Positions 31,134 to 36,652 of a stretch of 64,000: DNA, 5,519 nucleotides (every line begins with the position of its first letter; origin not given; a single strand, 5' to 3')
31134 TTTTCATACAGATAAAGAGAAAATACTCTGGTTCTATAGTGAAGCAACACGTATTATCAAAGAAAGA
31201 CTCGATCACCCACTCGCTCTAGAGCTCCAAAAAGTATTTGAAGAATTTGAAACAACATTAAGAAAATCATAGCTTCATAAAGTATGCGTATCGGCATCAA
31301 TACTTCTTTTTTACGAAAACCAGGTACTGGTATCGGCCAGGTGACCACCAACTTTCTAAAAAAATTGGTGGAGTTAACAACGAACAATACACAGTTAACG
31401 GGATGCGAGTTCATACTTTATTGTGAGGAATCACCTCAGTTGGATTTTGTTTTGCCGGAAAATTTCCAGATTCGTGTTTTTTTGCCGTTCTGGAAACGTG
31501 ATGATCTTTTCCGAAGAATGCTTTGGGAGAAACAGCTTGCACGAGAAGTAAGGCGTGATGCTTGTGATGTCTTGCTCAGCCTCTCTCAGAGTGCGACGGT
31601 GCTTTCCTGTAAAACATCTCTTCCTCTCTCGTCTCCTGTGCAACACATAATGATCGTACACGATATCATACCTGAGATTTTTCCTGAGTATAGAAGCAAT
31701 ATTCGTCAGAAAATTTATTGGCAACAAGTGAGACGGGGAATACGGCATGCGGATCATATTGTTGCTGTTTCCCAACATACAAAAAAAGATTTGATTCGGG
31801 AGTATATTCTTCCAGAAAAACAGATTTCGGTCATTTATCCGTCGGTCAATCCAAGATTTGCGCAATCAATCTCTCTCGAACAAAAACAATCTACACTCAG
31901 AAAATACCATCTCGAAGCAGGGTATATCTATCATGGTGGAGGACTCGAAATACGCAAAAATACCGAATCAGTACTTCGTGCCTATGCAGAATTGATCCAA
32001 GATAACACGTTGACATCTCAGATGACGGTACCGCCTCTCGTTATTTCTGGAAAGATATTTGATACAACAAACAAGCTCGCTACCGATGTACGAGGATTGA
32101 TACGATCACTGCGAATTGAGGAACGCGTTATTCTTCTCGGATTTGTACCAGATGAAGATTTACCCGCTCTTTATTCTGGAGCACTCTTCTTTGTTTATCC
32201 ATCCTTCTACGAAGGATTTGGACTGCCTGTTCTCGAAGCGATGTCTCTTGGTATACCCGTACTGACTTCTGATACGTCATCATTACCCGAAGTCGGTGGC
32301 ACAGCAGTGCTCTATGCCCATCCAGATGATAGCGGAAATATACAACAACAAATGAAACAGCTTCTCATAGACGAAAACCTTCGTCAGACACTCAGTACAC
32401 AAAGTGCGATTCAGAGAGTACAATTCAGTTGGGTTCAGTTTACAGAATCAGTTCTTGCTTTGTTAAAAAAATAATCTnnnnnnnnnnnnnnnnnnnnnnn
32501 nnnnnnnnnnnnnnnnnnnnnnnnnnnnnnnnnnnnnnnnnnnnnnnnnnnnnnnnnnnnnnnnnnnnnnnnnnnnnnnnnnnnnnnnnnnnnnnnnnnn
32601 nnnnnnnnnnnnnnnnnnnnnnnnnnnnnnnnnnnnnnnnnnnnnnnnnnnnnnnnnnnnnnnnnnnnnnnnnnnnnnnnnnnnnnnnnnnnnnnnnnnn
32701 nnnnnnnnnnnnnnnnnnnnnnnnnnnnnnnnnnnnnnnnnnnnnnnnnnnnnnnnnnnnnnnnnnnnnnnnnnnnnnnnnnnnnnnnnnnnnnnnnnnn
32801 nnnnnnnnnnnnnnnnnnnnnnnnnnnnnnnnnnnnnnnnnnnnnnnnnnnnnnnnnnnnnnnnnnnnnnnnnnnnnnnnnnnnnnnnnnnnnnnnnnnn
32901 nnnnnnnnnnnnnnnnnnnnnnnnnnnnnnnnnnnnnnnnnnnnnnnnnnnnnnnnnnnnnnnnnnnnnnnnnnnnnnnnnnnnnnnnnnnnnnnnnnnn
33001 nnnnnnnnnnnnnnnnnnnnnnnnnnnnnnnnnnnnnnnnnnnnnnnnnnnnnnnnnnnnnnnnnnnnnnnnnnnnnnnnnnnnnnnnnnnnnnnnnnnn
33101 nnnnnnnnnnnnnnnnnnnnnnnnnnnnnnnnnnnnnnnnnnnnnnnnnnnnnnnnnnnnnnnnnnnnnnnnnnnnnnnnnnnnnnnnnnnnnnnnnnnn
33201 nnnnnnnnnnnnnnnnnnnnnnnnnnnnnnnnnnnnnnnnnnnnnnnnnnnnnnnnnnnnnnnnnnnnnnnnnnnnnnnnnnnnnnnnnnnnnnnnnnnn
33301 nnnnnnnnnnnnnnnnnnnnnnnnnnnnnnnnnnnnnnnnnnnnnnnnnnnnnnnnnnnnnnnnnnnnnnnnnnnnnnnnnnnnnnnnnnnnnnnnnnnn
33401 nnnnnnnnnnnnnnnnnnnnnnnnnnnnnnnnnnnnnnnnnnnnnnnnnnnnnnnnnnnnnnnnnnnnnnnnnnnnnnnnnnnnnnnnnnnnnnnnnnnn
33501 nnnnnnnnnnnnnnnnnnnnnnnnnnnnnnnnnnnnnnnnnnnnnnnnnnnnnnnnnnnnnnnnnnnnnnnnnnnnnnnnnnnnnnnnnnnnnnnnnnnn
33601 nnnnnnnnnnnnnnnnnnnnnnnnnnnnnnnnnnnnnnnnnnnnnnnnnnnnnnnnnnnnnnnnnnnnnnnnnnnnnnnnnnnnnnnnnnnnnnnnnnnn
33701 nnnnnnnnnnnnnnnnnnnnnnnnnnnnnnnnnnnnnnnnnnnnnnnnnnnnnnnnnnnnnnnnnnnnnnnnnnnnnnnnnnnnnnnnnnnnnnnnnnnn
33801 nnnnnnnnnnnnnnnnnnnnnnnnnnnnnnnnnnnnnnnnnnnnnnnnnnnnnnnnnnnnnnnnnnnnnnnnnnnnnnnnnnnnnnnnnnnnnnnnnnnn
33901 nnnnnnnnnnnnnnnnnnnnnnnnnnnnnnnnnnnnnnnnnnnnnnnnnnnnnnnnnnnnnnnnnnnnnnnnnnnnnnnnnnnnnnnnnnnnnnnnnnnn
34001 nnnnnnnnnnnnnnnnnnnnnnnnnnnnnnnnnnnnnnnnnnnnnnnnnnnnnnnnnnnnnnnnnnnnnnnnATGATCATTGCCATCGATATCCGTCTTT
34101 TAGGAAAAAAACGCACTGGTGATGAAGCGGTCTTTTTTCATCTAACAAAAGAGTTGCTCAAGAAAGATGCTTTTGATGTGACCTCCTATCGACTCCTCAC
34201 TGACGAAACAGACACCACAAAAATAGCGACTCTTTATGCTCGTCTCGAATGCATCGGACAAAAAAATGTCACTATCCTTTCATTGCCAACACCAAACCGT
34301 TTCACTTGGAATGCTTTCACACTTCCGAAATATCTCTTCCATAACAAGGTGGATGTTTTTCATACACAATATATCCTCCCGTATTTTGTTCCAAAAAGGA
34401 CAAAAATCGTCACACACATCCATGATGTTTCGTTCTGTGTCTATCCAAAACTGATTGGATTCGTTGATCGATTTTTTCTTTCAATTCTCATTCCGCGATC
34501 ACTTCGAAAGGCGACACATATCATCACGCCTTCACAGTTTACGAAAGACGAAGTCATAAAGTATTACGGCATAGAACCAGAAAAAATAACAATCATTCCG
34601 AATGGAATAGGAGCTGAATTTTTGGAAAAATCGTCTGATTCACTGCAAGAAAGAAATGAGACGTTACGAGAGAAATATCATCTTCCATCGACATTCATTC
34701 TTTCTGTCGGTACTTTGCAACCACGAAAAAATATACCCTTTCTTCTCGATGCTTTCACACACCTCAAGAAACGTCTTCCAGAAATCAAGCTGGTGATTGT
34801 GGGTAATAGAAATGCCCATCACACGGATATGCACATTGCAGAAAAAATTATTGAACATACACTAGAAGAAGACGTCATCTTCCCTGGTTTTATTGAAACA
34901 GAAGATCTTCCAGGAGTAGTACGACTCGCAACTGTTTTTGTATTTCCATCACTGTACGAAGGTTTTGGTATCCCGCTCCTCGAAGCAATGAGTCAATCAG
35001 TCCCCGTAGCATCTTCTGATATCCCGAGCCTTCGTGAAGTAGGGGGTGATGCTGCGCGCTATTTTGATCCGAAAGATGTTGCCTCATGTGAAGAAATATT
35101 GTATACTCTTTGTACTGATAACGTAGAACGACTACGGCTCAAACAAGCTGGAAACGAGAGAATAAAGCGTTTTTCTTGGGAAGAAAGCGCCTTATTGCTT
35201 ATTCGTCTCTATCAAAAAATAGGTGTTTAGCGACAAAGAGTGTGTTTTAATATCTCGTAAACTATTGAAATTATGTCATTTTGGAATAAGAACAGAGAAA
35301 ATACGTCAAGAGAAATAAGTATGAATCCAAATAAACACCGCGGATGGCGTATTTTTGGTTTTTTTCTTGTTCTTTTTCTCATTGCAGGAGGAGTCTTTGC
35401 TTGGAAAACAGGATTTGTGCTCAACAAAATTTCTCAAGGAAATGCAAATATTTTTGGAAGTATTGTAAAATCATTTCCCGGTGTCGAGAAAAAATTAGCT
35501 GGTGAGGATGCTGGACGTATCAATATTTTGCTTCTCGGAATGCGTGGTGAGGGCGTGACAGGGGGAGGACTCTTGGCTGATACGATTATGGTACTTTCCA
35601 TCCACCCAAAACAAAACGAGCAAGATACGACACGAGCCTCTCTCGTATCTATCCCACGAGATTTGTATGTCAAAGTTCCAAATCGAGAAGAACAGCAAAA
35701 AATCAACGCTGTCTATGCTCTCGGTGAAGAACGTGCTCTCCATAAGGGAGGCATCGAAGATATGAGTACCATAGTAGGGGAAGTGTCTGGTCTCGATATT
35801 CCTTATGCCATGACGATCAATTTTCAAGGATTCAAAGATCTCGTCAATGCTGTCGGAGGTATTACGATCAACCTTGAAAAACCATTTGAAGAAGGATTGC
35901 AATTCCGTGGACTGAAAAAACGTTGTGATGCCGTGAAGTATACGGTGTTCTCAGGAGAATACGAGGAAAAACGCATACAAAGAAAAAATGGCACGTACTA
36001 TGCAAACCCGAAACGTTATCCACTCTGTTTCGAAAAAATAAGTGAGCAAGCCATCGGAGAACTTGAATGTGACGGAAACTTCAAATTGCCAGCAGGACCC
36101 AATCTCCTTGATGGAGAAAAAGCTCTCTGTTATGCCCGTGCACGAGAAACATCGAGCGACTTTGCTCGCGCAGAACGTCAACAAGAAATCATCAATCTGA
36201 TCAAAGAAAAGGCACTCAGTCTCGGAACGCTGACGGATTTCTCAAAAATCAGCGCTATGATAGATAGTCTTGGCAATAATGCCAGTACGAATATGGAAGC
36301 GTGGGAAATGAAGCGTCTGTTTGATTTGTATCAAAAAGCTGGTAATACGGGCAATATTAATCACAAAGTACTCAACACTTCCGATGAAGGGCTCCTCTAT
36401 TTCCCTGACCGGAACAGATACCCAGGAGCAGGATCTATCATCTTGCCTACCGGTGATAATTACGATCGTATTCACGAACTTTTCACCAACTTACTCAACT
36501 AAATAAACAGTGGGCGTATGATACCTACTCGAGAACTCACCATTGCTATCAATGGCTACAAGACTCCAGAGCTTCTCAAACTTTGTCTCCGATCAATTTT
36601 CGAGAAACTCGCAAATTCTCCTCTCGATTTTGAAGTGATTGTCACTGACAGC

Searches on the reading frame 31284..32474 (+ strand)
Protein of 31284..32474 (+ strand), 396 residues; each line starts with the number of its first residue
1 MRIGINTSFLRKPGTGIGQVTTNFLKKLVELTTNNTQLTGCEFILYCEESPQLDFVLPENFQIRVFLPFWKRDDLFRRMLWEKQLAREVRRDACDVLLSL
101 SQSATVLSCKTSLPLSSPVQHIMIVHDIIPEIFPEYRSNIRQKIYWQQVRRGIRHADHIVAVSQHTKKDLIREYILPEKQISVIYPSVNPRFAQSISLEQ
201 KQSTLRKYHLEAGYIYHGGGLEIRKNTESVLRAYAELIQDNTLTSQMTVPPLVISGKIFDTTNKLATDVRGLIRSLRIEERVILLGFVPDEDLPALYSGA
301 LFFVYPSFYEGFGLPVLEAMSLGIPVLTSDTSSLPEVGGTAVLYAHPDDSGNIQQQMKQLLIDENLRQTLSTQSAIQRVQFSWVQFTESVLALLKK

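Call 66: search_protein_families(library=pfam, proteins=[window:31284-32474:+], max_evalue=0.00001)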
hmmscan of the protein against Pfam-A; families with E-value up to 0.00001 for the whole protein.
window:31284-32474:+ (396 aa): 4 families
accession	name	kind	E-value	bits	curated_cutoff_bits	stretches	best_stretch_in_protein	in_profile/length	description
PF00534.26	Glycos_transf_1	-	1.4e-24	87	26.4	1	218-373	21-168/172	Glycosyl transferases group 1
PF13692.12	Glyco_trans_1_4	-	5.9e-20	72.4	27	1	219-362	8-141/142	Glycosyl transferases group 1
PF13439.12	Glyco_transf_4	-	9.7e-17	62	28.5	1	40-190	19-168/170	Glycosyltransferase Family 4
PF20706.3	GT4-conflict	-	2.2e-08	34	26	1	221-333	206-315/385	Family 4 Glycosyltransferase in conflict systems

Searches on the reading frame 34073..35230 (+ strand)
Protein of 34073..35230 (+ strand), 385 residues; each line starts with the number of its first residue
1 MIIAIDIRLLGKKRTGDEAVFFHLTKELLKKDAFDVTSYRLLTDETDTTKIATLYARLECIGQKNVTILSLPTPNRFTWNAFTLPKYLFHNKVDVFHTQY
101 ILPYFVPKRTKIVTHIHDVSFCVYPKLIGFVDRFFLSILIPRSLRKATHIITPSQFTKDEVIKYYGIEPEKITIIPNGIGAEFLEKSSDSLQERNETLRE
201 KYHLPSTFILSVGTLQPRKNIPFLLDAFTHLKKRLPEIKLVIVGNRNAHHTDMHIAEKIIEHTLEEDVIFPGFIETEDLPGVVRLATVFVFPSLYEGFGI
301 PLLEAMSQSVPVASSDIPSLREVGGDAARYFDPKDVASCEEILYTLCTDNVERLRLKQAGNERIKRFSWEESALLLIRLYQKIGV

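Call 67: search_protein_families(library=pfam, proteins=[window:34073-35230:+], max_evalue=0.00001)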
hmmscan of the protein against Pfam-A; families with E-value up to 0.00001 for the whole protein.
window:34073-35230:+ (385 aa): 4 families
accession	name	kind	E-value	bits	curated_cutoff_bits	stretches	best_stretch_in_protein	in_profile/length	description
PF00534.26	Glycos_transf_1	-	8.4e-32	110.5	26.4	1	206-362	15-171/172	Glycosyl transferases group 1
PF13692.12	Glyco_trans_1_4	-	1.4e-26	93.9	27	1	209-348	4-141/142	Glycosyl transferases group 1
PF13439.12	Glyco_transf_4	-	1.1e-19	71.5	28.5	1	54-179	37-166/170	Glycosyltransferase Family 4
PF13579.12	Glyco_trans_4_4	-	1.7e-08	35.4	29.7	1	81-178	60-158/158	Glycosyl transferase 4-like domain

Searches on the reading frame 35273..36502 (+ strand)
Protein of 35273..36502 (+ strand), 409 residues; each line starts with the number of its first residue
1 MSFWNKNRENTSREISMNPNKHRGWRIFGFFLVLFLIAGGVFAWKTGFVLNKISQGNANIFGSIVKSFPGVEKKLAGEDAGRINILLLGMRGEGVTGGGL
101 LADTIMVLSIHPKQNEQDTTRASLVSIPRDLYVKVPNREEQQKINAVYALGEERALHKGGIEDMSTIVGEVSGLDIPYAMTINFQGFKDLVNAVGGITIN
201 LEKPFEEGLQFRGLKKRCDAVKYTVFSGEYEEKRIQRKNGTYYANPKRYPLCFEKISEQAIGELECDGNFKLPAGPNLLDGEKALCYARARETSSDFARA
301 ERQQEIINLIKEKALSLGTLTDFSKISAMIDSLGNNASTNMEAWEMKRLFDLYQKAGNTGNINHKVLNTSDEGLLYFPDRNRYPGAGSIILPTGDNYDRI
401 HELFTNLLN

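Call 67: search_protein_families(library=pfam, proteins=[window:35273-36502:+], max_evalue=0.00001)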
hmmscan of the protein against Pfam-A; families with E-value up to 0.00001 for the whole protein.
window:35273-36502:+ (409 aa): 1 family
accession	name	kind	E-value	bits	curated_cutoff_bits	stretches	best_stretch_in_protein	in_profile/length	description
PF03816.19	LytR_cpsA_psr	-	1.8e-29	103.2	24.6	1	102-314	2-148/150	LytR_cpsA_psr family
